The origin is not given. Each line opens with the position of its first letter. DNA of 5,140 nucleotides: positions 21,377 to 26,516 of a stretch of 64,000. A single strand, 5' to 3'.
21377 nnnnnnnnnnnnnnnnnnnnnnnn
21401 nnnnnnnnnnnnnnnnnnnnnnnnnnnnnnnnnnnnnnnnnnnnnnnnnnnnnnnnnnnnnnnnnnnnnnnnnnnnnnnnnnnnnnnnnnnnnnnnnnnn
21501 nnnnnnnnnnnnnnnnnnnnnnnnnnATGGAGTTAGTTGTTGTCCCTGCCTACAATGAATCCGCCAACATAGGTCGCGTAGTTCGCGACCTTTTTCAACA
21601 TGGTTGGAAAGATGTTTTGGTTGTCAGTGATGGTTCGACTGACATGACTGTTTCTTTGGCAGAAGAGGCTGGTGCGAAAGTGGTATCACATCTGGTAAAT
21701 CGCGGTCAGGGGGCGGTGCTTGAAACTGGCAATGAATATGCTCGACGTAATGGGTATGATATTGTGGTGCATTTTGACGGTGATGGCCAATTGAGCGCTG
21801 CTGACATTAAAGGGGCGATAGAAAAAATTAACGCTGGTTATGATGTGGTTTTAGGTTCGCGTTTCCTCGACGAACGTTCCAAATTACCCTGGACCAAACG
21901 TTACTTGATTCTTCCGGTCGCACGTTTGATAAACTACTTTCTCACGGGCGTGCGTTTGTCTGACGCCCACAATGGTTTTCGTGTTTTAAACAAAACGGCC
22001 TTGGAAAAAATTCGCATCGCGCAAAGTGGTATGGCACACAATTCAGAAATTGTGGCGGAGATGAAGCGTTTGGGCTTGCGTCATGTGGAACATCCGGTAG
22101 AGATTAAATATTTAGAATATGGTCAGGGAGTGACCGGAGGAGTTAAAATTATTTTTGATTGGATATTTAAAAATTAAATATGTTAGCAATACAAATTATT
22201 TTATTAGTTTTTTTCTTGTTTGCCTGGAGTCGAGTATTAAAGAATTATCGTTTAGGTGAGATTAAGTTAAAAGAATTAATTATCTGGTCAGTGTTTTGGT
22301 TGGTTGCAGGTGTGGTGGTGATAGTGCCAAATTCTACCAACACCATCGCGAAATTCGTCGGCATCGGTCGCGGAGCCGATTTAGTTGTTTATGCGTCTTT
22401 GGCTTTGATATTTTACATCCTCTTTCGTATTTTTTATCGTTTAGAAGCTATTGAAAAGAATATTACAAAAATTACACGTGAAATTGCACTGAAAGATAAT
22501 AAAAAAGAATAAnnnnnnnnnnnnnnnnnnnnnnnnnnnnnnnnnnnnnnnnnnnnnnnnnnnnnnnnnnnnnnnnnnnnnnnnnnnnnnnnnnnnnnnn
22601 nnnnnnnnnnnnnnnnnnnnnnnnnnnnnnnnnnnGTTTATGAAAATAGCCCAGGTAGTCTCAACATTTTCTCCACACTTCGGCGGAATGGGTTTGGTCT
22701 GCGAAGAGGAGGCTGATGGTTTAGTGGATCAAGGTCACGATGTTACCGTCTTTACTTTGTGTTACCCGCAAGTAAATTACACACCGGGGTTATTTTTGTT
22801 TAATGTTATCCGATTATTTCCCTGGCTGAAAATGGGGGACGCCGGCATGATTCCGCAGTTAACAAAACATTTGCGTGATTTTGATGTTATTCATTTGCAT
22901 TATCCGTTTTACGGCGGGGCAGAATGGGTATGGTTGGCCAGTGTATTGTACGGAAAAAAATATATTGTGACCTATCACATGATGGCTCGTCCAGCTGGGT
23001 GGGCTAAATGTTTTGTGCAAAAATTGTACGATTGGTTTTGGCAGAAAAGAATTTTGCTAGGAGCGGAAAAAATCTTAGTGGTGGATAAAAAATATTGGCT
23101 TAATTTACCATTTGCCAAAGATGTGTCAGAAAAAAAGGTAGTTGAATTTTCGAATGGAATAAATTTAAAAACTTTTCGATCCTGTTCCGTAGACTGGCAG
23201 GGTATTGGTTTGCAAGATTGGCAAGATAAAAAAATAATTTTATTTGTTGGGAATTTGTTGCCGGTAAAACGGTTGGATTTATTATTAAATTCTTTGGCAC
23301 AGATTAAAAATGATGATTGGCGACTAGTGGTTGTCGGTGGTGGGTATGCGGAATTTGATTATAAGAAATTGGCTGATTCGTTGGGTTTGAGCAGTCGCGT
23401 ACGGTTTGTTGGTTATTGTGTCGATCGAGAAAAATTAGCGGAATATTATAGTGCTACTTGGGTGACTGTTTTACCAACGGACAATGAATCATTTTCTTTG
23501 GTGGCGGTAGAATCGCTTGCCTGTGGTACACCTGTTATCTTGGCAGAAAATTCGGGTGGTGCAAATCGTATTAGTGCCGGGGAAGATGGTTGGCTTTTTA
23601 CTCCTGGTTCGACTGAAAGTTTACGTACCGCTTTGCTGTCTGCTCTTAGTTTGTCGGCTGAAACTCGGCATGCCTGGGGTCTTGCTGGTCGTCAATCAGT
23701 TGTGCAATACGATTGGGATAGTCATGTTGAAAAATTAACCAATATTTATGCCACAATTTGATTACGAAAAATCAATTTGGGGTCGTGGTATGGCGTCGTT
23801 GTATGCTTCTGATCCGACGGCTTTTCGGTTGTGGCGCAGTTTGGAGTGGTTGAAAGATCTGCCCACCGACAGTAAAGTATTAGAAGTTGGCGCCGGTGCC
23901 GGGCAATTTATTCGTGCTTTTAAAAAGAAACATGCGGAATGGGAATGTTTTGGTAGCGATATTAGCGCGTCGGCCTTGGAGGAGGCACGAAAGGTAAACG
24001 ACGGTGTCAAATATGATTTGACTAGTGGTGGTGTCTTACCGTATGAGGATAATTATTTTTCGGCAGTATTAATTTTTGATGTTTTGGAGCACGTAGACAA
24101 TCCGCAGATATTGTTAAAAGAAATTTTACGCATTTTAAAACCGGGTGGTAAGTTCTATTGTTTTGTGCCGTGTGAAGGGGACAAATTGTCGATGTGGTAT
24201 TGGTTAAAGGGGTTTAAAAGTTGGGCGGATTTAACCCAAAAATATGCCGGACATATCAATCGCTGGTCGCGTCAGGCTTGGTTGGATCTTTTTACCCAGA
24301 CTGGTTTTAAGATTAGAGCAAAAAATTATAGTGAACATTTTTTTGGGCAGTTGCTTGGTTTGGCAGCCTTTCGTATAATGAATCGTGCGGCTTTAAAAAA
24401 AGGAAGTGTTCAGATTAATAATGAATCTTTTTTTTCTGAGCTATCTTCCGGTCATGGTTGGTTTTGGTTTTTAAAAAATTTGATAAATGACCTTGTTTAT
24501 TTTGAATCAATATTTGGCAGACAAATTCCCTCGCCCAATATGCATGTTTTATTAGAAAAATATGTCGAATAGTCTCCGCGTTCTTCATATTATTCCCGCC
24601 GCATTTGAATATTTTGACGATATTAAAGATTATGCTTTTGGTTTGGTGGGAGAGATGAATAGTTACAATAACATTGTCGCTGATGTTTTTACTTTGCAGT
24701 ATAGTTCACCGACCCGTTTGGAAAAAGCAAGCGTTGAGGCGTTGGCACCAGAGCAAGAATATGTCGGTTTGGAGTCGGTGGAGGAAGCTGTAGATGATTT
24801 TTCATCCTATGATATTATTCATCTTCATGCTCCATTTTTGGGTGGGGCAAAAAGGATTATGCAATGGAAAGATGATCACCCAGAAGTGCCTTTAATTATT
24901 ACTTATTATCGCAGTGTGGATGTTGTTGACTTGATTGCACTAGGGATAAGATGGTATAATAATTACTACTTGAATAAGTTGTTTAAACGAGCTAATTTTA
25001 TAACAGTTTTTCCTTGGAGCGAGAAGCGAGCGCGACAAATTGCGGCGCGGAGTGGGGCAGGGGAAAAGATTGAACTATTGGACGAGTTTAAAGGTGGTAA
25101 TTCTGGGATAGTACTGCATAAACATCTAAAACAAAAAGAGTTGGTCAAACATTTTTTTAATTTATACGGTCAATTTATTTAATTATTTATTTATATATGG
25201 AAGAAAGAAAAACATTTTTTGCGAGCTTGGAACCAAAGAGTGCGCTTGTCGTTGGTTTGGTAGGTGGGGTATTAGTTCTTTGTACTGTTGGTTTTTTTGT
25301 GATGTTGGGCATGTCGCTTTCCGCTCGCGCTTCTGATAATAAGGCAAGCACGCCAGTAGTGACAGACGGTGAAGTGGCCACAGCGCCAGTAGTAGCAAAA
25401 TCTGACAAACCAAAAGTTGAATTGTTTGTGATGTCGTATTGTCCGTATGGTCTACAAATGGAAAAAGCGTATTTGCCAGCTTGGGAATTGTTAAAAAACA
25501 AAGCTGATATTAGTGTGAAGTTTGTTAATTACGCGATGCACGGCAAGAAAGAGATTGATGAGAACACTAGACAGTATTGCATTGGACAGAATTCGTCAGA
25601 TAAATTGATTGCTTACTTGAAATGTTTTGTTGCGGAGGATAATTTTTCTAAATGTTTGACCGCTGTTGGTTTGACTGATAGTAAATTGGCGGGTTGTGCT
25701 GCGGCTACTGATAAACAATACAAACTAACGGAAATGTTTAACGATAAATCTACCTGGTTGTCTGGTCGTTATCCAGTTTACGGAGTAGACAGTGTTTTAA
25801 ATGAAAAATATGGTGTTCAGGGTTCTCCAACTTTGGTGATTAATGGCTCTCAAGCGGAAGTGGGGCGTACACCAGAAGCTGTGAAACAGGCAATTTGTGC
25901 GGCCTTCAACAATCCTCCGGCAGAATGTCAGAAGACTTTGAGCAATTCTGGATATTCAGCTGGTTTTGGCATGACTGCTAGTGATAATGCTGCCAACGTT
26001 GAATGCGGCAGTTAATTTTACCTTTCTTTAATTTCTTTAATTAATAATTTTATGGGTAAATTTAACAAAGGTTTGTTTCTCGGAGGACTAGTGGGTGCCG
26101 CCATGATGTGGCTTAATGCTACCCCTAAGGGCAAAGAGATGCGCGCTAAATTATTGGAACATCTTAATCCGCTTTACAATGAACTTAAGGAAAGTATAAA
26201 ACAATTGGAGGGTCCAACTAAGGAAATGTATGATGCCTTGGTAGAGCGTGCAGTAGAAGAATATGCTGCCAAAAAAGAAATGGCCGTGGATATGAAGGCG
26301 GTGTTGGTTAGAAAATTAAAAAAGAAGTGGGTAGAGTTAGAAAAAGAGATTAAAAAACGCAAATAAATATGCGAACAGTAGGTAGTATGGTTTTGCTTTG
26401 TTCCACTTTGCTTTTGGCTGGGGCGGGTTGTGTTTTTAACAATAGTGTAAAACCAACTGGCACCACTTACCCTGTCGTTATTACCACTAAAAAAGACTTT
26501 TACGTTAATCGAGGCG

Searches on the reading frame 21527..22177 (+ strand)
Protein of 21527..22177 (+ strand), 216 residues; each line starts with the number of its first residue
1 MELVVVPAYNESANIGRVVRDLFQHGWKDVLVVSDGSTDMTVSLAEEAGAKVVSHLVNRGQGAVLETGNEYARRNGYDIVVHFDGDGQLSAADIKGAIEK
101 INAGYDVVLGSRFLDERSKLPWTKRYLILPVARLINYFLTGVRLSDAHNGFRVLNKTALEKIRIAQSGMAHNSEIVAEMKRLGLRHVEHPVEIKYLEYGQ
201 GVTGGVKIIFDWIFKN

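Call 31: search_protein_families(library=pfam, proteins=[window:21527-22177:+], max_evalue=0.001)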
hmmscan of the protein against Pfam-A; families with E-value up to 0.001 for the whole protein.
window:21527-22177:+ (216 aa): 2 families
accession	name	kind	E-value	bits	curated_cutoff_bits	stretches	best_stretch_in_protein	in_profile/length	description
PF00535.33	Glycos_transf_2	-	8.1e-22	78.4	23.3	1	4-162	2-167/168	Glycosyl transferase family 2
PF13641.12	Glyco_tranf_2_3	-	2.8e-05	24.7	27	1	4-120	5-131/230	Glycosyltransferase like family 2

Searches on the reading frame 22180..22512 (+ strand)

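Call 31: search_protein_families(library=pfam, proteins=[window:22180-22512:+], max_evalue=0.001)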
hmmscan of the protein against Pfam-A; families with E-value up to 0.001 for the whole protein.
window:22180-22512:+ (110 aa): 1 family
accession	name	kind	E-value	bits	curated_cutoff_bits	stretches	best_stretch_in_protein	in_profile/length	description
PF10066.14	DUF2304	-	7.1e-24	84.5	25.5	1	4-107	2-105/106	Uncharacterized conserved protein (DUF2304)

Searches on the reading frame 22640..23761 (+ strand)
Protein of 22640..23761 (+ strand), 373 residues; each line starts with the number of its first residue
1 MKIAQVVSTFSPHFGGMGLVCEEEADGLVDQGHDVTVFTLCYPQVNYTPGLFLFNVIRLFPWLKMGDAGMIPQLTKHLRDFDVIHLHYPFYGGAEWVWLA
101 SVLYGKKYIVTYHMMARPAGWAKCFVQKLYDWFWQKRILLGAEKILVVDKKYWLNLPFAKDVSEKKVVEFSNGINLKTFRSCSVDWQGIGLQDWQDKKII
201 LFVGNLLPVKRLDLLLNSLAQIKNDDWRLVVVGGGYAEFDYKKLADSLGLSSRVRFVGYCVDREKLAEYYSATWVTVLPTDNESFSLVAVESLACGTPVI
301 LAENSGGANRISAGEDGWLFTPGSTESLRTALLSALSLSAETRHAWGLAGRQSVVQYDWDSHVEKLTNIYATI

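Call 31: search_protein_families(library=pfam, proteins=[window:22640-23761:+], max_evalue=0.001)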
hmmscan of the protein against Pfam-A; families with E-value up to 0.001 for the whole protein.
window:22640-23761:+ (373 aa): 7 families
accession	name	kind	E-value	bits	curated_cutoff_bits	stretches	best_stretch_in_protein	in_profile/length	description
PF00534.26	Glycos_transf_1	-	3e-36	125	26.4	1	195-352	13-171/172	Glycosyl transferases group 1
PF13692.12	Glyco_trans_1_4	-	5.9e-29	101.6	27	1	198-336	2-140/142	Glycosyl transferases group 1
PF13439.12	Glyco_transf_4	-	2.7e-17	63.7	28.5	1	14-176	1-168/170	Glycosyltransferase Family 4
PF13579.12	Glyco_trans_4_4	-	5.3e-15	56.5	29.7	1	15-149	1-135/158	Glycosyl transferase 4-like domain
PF20706.3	GT4-conflict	-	8.3e-12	45.2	26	1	194-311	194-320/385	Family 4 Glycosyltransferase in conflict systems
PF13524.12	Glyco_trans_1_2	-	0.0003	21.2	25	1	219-366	9-142/144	Glycosyl transferase-like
PF08323.17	Glyco_transf_5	-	0.0008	19.6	22.7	0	2-49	1-50/239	Starch synthase catalytic domain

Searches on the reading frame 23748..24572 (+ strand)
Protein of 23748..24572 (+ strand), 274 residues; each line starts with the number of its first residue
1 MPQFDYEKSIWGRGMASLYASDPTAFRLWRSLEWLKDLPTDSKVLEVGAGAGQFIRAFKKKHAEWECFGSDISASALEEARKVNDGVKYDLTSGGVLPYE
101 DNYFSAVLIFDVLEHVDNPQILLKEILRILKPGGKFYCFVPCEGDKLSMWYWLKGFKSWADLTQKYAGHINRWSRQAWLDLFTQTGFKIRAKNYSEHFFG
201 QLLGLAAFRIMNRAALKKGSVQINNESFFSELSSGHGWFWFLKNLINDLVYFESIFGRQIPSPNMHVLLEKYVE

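Call 31: search_protein_families(library=pfam, proteins=[window:23748-24572:+], max_evalue=0.001)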
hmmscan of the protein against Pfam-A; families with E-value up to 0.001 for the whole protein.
window:23748-24572:+ (274 aa): 7 families
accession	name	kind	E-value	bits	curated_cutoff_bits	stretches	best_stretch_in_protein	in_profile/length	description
PF13489.12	Methyltransf_23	-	4.1e-23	82.4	27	1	36-190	18-162/164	Methyltransferase domain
PF08241.18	Methyltransf_11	-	7.8e-20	71.8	21.2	1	45-138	1-95/95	Methyltransferase domain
PF13649.12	Methyltransf_25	-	9.9e-16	58.7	27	1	44-134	1-97/97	Methyltransferase domain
PF08242.18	Methyltransf_12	-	2.7e-14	54.1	30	1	45-136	1-98/98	Methyltransferase domain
PF13847.12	Methyltransf_31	-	1.9e-11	44.3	27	1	42-142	5-113/145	Methyltransferase domain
PF01209.24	Ubie_methyltran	-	1e-08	35.3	20.1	1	27-160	33-170/233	ubiE/COQ5 methyltransferase family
PF07021.18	MetW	-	4.2e-06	27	21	1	38-130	11-102/193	Methionine biosynthesis protein MetW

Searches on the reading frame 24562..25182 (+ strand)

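Call 31: search_protein_families(library=pfam, proteins=[window:24562-25182:+], max_evalue=0.001)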
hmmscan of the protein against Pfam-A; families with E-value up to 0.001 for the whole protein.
window:24562-25182:+ (206 aa): 1 family
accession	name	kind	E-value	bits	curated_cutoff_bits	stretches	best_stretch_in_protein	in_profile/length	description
PF13439.12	Glyco_transf_4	-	0.00079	19.9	28.5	1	75-149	66-139/170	Glycosyltransferase Family 4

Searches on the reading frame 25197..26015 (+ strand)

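Call 31: search_protein_families(library=pfam, proteins=[window:25197-26015:+], max_evalue=0.001)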
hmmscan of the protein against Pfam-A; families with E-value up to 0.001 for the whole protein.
window:25197-26015:+ (272 aa): 1 family
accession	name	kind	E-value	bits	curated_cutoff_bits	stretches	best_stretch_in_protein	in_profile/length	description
PF03227.22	GILT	-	0.00014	22.6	22.4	0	73-155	1-105/107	Gamma interferon inducible lysosomal thiol reductase (GILT)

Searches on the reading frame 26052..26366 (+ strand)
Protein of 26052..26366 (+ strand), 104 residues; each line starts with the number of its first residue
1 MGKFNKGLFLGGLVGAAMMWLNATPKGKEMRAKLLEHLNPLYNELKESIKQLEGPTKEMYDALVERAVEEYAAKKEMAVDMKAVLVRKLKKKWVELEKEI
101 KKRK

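Call 32: search_protein_families(library=pfam, proteins=[window:26052-26366:+], max_evalue=0.001)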
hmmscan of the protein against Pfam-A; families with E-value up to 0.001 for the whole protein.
window:26052-26366:+ (104 aa): 1 family
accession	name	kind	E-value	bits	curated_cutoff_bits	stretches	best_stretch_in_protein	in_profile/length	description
PF12732.12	YtxH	-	6.7e-09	36.5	37.5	1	7-75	3-67/71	YtxH-like protein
